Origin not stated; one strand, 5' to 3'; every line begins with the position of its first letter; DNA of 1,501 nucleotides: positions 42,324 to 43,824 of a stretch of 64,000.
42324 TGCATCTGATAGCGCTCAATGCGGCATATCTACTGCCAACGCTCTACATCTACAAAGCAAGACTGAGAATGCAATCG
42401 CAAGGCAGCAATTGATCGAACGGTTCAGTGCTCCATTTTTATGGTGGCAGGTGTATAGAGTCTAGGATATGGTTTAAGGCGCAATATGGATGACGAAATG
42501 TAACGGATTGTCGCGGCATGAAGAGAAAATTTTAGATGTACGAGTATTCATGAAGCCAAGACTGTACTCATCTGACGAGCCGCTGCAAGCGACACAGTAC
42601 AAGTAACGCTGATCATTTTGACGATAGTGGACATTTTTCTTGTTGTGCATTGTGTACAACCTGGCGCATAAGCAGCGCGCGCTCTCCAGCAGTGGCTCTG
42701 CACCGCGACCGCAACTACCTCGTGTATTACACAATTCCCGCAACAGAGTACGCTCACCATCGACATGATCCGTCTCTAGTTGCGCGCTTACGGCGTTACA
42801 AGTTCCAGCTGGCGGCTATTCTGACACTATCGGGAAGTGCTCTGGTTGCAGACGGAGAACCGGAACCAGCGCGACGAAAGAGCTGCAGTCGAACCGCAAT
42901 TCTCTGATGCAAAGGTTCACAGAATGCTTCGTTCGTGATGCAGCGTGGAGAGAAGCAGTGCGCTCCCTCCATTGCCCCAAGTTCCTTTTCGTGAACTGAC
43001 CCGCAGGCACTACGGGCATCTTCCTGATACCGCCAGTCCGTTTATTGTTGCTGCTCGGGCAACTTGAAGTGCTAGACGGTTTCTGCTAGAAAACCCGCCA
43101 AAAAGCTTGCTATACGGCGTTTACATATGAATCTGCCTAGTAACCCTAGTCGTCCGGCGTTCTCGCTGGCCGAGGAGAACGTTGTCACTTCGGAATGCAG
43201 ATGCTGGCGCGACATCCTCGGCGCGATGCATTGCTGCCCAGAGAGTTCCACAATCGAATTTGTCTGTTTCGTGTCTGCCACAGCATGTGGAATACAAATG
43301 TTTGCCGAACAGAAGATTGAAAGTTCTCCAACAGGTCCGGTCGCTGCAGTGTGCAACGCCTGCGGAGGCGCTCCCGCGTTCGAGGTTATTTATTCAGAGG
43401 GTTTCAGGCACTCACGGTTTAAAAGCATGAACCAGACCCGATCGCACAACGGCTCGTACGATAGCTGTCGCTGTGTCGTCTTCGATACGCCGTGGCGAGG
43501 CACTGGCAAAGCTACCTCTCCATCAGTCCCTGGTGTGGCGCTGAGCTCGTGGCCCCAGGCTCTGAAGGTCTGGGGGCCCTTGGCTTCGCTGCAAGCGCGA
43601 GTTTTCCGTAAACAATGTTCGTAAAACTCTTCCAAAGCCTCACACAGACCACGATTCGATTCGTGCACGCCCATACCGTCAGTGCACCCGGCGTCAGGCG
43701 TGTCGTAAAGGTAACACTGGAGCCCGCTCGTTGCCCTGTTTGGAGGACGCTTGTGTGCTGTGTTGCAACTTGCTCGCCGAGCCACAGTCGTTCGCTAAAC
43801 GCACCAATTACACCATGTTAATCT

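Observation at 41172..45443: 4.3-kb foldback-like structure: two 1.27-kb inverted copies of repeat family 2 separated by a 1.7-kb spacer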

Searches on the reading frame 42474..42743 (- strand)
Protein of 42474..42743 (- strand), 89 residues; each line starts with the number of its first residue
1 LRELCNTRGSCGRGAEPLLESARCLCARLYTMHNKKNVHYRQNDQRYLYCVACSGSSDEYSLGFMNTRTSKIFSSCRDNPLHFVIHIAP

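Call 11: search_protein_families(library=pfam, proteins=[window:42474-42743:-], max_evalue=1)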
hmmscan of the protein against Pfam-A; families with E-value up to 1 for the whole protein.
window:42474-42743:- (89 aa): 2 families
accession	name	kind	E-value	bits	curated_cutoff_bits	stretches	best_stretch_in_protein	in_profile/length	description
PF23733.2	GRXCR1-2_C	-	0.043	14.2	26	1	44-77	6-33/47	GRXCR1/2, C-terminal domain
PF25279.1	Beta_prop_At2g24240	-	0.094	12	27.1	1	43-86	80-124/320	At2g24240-like, C-terminal beta propeller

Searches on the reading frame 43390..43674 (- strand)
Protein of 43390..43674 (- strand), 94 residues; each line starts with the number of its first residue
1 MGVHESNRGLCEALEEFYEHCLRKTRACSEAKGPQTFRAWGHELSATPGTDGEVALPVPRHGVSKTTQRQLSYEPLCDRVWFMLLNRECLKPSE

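Call 41: find_encoding_contigs(protein=window:43390-43674:-, flank=10000, max_places=10)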
Protein window:43390-43674:- (94 aa): 9 contigs read that carry it; 6 places shown.
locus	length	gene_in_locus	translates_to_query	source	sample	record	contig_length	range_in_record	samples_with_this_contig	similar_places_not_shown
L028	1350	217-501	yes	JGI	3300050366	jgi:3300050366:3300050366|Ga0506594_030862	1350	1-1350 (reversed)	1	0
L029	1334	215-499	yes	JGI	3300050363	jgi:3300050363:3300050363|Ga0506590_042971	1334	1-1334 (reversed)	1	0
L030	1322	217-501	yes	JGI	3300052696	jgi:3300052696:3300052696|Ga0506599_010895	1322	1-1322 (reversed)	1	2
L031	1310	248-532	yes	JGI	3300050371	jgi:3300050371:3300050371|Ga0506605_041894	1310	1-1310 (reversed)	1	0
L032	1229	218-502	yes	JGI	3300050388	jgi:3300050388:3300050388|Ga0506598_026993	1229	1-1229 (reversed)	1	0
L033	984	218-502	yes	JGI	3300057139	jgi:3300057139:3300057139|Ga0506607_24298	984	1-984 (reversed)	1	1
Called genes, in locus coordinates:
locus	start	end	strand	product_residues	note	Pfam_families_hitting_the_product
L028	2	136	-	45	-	?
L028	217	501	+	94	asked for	-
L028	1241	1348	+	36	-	?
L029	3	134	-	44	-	?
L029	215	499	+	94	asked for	-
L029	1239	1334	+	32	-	?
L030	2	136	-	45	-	?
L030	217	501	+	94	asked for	-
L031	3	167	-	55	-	?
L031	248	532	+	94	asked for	-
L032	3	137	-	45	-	?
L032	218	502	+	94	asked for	-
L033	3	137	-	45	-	?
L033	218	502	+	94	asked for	-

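Call 43: search_protein_families(library=pfam, proteins=[window:43390-43674:-], max_evalue=10)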
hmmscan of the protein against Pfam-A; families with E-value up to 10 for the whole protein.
window:43390-43674:- (94 aa): 0 families

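Call 45: list_cluster_members(proteins=[window:43390-43674:-, window:39309-39941:-, window:44700-45203:-, window:44438-44854:+, window:44728-45126:+, window:49454-49891:-, window:51078-51509:+, window:43127-43624:+, window:41100-41516:+, window:40394-40828:-])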
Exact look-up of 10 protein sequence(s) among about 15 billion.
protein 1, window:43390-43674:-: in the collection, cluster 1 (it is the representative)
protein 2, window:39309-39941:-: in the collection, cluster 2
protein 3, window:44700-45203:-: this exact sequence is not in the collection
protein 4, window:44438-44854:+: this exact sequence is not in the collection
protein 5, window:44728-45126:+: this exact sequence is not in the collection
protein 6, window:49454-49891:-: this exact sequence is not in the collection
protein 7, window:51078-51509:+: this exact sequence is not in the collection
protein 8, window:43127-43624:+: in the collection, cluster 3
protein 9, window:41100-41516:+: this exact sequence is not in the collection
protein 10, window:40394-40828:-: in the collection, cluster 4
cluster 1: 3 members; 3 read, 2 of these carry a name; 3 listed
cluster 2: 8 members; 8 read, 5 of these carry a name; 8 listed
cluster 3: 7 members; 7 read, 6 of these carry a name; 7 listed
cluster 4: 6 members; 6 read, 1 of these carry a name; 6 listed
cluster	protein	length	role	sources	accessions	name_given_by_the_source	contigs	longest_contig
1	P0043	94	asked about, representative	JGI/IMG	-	hypothetical protein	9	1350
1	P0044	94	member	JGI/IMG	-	hypothetical protein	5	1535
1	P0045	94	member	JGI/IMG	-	-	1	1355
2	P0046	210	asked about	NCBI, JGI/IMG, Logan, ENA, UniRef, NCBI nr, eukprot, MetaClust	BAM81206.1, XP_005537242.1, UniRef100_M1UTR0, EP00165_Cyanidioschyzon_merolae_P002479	hypothetical protein CYME_CMN081C [Cyanidioschyzon merolae strain 10D] | hypothetical protein | Uncharacterized protein n=1 Tax=Cyanidioschyzon merolae (strain NIES-3377 / 10D) ...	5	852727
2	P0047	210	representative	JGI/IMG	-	hypothetical protein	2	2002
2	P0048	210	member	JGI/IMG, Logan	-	hypothetical protein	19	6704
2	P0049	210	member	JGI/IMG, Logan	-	hypothetical protein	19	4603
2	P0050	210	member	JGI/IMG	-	hypothetical protein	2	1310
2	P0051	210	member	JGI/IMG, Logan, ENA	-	-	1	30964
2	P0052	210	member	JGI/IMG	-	-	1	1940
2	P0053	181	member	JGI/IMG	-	-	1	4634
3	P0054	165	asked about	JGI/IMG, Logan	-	hypothetical protein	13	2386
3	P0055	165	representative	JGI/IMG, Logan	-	hypothetical protein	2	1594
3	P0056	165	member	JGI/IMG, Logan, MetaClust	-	hypothetical protein | \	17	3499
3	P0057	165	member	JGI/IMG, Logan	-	hypothetical protein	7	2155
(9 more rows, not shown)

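Call 46: find_encoding_contigs(protein=P0056, flank=10000, max_places=10)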
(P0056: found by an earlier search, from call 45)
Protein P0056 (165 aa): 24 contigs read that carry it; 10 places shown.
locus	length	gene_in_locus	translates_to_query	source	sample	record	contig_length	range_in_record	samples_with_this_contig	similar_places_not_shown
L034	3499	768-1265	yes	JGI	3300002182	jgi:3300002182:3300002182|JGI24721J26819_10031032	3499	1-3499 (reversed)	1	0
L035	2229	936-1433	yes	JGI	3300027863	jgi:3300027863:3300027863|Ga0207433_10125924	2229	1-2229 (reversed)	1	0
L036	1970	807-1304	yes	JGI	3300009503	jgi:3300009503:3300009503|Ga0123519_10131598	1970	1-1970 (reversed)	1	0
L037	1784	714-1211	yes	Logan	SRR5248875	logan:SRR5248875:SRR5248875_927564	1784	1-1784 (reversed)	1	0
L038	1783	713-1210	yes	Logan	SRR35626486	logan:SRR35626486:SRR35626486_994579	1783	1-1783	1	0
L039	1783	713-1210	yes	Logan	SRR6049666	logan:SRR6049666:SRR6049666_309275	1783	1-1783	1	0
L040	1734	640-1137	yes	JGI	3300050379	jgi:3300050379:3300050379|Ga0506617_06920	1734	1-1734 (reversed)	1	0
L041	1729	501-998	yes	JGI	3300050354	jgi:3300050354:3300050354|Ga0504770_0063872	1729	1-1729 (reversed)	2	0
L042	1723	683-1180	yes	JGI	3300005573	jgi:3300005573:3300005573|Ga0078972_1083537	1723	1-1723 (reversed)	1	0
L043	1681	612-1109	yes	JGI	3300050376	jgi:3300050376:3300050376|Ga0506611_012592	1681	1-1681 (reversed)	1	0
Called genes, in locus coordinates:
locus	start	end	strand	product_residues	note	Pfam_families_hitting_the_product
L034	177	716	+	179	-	-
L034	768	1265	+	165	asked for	-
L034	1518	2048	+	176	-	-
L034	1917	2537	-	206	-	-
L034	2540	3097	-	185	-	-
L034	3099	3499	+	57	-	?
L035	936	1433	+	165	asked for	-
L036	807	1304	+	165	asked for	-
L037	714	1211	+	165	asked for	-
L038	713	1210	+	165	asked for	-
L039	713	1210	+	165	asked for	-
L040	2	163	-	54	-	?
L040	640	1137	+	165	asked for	-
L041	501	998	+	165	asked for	-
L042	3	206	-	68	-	?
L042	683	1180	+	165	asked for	-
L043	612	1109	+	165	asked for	-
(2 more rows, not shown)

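Call 82: search_solved_structures(query=A2, max_evalue=10)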
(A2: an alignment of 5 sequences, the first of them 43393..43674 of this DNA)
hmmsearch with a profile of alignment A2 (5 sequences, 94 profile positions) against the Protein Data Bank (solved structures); distinct sequences matched with E-value up to 10: 0.

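Call 86: predict_structure(protein=window:43393-43674:-)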
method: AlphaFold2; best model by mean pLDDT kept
length: 94 residues; sequences in the alignment: 1
mean_pLDDT: 48.5   pTM: 0.37
mean pLDDT of the five models: 48.5, 47.5, 46.3, 44.3, 42.2
residues with pLDDT >= 90: 0; 70-90: 0; 50-70: 41; < 50: 53
segments of 3 or more residues with pLDDT < 50: 1-5, 38-43, 51-79, 86-94
pLDDT, mean of each block of 10 residues (from residue 1): 50 62 58 51 46 42 37 43 50 41
secondary structure, 60 per line:
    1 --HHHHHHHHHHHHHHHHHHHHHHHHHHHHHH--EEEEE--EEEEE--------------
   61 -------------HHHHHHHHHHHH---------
elements in order: H3-32 E35-39 E42-46 H74-85
